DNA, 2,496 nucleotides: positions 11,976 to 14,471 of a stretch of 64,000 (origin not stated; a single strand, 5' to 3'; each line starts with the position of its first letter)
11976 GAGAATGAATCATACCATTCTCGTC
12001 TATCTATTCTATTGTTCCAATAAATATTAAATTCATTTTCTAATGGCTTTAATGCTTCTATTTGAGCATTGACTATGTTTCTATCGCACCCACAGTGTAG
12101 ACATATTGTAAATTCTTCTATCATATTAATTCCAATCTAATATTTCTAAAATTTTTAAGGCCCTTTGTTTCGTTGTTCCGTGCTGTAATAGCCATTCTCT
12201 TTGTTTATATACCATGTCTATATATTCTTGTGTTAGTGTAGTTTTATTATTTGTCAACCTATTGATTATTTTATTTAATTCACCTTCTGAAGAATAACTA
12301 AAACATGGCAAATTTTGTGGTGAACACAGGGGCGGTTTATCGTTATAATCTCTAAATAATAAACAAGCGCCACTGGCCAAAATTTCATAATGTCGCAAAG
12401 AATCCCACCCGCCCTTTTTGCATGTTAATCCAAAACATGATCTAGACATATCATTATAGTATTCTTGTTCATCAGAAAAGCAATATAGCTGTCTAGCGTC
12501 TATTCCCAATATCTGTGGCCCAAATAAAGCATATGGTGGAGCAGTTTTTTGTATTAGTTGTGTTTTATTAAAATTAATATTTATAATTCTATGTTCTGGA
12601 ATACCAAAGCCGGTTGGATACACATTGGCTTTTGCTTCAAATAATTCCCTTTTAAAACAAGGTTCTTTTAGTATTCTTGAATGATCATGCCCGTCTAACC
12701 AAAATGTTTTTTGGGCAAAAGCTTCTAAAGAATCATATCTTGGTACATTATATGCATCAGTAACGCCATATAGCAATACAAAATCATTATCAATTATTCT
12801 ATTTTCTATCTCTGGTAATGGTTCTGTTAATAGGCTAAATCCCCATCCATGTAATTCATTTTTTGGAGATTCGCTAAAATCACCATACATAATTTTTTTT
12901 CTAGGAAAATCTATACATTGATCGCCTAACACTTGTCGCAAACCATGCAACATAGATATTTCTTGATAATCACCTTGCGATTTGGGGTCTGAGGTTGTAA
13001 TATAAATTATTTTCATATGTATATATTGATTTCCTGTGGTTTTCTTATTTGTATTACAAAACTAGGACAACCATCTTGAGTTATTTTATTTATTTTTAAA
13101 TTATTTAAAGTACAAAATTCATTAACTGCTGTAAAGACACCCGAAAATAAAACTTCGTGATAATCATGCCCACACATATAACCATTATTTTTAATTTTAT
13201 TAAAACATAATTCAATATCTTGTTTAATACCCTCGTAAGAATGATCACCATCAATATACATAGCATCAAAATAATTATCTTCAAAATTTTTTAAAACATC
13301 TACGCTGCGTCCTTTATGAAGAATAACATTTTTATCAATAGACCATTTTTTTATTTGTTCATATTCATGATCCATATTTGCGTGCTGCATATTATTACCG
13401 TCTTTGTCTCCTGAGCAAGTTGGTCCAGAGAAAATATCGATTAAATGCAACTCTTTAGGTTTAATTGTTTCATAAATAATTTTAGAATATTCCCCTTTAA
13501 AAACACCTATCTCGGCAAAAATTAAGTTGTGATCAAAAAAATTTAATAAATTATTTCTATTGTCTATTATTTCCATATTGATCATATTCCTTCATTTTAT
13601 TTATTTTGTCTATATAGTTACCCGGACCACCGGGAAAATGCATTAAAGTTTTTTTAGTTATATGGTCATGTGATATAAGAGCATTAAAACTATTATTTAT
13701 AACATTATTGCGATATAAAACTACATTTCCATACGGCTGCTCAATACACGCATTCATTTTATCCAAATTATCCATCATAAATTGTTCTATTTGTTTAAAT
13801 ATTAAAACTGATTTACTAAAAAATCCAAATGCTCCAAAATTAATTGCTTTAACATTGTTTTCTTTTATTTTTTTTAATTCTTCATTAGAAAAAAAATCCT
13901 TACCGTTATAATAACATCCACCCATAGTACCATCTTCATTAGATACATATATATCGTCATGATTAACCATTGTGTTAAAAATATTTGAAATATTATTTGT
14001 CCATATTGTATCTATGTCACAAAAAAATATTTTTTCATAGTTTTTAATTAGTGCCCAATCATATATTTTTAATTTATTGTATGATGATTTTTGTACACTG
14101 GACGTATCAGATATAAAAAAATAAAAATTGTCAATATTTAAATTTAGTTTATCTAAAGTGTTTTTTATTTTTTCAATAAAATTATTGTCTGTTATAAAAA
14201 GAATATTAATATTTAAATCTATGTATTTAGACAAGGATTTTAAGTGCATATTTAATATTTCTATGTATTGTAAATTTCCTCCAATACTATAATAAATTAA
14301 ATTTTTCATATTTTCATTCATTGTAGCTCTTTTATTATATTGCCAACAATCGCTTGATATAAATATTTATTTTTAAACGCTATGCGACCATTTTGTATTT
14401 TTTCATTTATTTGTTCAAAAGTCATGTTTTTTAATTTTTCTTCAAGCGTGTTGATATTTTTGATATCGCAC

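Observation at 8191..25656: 17-kb glycan-biosynthesis island with eukaryote-like glycosyltransferase families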

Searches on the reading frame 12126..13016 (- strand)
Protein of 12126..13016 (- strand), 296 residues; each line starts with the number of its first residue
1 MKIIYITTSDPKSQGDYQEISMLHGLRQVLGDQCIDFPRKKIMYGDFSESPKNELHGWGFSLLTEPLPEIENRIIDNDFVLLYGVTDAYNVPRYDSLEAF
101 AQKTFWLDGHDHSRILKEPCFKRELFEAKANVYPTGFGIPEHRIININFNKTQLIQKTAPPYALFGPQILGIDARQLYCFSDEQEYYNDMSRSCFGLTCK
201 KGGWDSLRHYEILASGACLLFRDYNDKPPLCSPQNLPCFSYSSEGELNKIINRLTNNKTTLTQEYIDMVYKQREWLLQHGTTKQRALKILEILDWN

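Call 4: search_protein_families(library=pfam, proteins=[window:12126-13016:-], max_evalue=0.01)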
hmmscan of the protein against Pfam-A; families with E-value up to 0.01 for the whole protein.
window:12126-13016:- (296 aa): 1 family
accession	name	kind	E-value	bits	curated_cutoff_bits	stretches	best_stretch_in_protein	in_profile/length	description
PF13524.12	Glyco_trans_1_2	-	0.00072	20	25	1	183-290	37-143/144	Glycosyl transferase-like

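Call 90: search_protein_families(library=phrogs, proteins=[window:12126-13016:-], max_evalue=0.001)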
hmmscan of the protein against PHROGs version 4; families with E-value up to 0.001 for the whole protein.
window:12126-13016:- (296 aa): 0 families

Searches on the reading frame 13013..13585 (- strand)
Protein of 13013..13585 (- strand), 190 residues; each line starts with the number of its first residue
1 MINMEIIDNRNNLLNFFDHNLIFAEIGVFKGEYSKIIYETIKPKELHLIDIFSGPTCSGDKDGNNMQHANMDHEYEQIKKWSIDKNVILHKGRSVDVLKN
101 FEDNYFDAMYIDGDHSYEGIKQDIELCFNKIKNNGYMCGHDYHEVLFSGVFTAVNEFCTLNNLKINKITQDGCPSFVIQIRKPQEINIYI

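Call 4: search_protein_families(library=pfam, proteins=[window:13013-13585:-], max_evalue=0.01)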
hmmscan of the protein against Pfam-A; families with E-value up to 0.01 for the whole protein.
window:13013-13585:- (190 aa): 1 family
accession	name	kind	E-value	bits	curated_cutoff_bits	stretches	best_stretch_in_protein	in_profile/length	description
PF13578.12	Methyltransf_24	-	4.1e-15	57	26.3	1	25-142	2-105/105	Methyltransferase domain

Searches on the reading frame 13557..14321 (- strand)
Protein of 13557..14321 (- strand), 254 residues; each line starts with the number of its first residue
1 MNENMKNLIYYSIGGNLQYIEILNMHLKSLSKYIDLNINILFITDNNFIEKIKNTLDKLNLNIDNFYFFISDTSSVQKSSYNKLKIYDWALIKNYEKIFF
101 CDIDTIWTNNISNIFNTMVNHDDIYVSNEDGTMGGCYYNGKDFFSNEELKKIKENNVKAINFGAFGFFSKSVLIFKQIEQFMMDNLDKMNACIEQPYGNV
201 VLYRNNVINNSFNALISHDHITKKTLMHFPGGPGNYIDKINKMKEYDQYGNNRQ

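Call 4: search_protein_families(library=pfam, proteins=[window:13557-14321:-], max_evalue=0.01)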
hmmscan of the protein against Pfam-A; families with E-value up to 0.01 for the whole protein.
window:13557-14321:- (254 aa): 1 family
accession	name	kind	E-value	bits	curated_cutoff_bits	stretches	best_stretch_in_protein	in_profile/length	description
PF01501.26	Glyco_transf_8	-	9e-05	22.6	24.3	1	15-219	6-222/253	Glycosyl transferase family 8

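Call 11: search_protein_families(library=ncbifam, proteins=[window:13557-14321:-], max_evalue=0.01)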
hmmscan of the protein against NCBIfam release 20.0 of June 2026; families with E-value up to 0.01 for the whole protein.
window:13557-14321:- (254 aa): 0 families

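Call 96: search_dna_similar(query=window:13557-14321:-, collection=phages, mode=protein, max_rows=10, max_evalue=0.001)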
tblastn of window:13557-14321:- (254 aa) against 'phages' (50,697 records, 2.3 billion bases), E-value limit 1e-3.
No match.
